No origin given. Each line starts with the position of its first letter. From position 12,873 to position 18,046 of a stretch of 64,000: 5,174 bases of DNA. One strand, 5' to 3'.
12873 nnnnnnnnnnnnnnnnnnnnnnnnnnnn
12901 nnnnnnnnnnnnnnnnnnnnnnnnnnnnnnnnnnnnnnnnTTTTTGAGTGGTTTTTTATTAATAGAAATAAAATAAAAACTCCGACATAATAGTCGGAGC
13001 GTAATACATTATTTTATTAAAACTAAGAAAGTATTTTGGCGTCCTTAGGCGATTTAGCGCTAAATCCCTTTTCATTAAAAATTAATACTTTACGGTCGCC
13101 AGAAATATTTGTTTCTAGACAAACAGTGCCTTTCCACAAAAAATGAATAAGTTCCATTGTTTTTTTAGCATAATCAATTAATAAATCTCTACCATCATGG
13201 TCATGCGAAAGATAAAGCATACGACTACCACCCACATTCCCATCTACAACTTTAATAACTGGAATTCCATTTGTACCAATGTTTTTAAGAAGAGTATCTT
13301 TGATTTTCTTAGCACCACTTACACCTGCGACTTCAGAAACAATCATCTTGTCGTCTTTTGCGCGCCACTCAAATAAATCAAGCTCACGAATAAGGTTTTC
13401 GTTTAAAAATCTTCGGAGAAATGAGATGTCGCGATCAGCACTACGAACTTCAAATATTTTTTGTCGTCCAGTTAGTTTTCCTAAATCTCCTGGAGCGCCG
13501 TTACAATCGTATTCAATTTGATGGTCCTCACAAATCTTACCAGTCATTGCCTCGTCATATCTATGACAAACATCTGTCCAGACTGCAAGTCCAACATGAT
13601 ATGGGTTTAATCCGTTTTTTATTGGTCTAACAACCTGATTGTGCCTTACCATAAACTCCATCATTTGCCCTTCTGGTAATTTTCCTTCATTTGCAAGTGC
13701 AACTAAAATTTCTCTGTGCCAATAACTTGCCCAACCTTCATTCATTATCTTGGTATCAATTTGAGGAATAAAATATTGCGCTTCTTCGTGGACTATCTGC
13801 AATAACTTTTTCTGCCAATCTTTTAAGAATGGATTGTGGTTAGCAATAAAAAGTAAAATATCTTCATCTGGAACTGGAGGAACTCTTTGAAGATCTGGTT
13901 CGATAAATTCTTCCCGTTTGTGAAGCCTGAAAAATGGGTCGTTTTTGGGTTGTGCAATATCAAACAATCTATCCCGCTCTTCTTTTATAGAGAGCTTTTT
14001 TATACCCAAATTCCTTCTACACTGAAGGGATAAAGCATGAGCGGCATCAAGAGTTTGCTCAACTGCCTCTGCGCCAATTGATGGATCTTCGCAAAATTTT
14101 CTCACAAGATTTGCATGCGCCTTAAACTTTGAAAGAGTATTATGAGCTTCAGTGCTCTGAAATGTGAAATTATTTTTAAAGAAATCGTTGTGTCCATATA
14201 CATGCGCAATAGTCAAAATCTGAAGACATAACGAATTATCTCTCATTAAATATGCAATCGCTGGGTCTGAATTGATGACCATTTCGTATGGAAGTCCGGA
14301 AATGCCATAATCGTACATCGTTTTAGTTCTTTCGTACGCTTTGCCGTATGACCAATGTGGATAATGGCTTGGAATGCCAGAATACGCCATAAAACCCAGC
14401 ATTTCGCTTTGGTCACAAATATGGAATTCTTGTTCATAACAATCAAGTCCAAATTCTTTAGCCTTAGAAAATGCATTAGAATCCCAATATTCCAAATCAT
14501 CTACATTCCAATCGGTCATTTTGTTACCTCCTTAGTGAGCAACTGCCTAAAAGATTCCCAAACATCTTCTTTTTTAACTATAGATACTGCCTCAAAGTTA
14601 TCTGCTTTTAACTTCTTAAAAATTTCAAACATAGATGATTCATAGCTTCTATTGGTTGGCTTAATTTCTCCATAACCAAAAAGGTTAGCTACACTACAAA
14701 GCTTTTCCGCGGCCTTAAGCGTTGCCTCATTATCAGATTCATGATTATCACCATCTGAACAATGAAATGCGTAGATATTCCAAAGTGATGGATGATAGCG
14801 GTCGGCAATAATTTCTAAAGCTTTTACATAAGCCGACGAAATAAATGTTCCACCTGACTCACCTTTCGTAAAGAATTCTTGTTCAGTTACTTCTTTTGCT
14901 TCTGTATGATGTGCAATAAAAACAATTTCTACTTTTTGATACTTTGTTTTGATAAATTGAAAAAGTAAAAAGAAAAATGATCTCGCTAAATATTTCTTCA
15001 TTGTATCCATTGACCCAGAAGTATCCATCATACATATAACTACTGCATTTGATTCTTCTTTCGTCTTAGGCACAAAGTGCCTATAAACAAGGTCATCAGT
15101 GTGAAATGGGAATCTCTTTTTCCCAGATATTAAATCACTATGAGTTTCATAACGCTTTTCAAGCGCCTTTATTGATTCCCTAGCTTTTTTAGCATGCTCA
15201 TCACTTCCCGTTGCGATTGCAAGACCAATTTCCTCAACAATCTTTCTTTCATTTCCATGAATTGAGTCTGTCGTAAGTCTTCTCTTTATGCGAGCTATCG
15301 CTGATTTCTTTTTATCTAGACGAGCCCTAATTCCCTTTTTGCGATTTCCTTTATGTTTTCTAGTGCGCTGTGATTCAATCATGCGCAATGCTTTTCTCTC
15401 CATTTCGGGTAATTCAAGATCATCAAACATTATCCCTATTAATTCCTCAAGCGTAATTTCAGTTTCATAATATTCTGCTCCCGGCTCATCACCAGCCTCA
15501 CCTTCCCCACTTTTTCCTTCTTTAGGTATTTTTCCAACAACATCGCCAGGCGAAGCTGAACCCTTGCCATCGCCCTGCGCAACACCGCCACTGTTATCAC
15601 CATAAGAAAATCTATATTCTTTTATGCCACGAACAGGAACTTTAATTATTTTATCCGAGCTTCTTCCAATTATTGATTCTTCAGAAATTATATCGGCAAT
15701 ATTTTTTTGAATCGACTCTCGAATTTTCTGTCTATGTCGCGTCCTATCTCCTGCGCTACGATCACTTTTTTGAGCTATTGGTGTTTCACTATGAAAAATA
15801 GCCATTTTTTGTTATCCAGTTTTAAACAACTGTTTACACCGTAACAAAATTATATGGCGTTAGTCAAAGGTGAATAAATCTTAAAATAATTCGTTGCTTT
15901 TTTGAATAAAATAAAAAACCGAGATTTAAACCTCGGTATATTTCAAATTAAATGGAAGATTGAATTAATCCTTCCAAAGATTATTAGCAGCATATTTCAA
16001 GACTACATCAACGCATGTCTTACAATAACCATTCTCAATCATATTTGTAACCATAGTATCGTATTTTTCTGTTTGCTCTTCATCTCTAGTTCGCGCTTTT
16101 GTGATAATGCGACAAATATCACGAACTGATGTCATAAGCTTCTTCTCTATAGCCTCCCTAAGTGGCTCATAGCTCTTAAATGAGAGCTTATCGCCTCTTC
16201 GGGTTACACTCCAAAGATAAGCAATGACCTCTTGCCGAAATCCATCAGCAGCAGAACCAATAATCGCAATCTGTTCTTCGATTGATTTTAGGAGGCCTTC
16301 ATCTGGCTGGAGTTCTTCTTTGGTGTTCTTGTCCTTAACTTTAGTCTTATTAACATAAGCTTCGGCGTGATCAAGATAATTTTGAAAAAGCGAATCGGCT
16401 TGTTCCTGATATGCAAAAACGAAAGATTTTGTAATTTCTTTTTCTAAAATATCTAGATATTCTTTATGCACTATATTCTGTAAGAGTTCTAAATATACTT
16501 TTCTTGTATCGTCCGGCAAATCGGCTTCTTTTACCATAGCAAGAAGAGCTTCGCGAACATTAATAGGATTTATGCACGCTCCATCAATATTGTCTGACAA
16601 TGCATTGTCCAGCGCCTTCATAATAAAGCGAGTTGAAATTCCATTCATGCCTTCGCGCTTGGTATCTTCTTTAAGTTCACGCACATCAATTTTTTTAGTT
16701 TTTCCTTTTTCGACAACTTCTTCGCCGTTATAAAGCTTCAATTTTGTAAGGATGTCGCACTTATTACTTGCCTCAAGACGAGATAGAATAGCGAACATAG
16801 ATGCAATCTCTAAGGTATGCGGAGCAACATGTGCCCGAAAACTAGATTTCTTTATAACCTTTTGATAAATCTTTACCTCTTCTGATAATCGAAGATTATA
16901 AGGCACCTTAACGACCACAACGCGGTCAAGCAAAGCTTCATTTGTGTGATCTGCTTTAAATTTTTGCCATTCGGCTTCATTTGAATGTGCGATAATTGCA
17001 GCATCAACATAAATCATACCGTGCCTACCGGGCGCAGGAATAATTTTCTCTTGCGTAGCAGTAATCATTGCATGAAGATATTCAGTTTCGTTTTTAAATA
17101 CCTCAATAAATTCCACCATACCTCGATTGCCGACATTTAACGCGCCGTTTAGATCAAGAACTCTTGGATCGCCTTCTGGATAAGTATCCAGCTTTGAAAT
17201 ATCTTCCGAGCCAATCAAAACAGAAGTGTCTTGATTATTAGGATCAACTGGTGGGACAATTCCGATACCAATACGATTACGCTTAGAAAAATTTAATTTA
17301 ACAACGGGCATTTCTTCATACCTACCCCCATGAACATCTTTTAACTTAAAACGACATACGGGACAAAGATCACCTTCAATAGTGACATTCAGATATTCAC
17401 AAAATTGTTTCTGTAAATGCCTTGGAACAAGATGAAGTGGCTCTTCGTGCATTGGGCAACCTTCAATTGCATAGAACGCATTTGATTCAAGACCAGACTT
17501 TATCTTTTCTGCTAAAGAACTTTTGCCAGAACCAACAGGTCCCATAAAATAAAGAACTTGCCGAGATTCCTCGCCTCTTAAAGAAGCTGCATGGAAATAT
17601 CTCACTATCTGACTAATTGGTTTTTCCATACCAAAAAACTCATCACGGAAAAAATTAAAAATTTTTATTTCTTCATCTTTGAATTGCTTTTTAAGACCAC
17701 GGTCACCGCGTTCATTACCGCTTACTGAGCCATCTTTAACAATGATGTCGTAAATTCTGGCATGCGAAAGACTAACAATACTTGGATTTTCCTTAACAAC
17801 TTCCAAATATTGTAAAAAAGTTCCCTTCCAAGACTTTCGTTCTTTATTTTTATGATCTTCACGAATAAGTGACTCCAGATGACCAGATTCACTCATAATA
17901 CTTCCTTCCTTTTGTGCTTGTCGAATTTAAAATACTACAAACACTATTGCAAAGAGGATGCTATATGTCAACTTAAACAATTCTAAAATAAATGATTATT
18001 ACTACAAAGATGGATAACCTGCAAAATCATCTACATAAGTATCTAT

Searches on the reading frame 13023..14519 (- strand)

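Call 13: search_protein_families(library=pfam, proteins=[window:13023-14519:-], max_evalue=0.00001)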
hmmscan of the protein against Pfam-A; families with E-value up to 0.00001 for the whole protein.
window:13023-14519:- (498 aa): 2 families
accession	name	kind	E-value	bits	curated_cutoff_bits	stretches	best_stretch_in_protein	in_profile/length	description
PF04293.20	SpoVR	-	5.6e-132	440.7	27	1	3-416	1-404/407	SpoVR like protein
PF24755.2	SpoVR_C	-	1.8e-10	41.1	27.6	1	420-470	1-52/55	SpoVR-like C-terminal domain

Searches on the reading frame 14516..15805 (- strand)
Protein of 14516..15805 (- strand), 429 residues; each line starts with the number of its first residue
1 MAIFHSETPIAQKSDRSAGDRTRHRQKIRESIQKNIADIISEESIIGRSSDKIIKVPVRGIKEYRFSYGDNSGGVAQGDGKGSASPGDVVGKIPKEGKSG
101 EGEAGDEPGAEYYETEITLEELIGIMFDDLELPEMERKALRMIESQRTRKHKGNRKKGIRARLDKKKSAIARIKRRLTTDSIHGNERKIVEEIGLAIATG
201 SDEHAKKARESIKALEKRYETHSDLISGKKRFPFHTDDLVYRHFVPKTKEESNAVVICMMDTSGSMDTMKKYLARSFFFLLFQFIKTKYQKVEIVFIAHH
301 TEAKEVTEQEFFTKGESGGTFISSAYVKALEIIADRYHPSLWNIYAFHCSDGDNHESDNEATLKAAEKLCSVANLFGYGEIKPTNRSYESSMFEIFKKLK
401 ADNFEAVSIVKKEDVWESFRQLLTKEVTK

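Call 13: search_protein_families(library=pfam, proteins=[window:14516-15805:-], max_evalue=0.00001)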
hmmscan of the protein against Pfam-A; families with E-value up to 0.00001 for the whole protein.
window:14516-15805:- (429 aa): 1 family
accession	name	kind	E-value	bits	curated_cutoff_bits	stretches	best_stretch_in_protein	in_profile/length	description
PF04285.18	DUF444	-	3.3e-126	422.2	27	1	12-426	8-418/418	Protein of unknown function (DUF444)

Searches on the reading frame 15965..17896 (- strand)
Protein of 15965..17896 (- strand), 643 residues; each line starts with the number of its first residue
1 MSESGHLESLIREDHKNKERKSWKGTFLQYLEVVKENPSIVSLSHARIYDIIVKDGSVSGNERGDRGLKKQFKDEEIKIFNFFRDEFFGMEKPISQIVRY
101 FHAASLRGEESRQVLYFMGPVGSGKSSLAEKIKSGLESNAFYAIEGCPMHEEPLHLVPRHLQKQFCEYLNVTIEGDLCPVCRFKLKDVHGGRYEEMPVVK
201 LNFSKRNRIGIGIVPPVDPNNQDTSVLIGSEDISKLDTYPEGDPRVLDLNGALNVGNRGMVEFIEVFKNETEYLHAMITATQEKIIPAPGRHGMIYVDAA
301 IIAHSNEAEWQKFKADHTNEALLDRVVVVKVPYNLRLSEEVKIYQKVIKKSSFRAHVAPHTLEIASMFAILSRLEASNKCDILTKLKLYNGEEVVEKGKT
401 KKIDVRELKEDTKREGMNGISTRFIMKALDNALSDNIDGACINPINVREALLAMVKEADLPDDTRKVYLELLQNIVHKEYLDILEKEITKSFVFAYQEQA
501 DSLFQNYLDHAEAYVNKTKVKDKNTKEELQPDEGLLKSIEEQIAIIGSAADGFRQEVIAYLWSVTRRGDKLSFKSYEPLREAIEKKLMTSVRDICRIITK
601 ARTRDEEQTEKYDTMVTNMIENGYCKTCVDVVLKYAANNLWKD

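Call 13: search_protein_families(library=pfam, proteins=[window:15965-17896:-], max_evalue=0.00001)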
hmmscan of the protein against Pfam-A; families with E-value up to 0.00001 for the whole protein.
window:15965-17896:- (643 aa): 2 families
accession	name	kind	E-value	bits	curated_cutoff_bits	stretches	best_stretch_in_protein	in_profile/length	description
PF08298.17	AAA_PrkA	-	2.3e-145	484.6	25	1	26-380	2-357/358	PrkA AAA domain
PF06798.17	PrkA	-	3.2e-85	286.3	25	1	383-635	1-255/255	PrkA serine protein kinase C-terminal domain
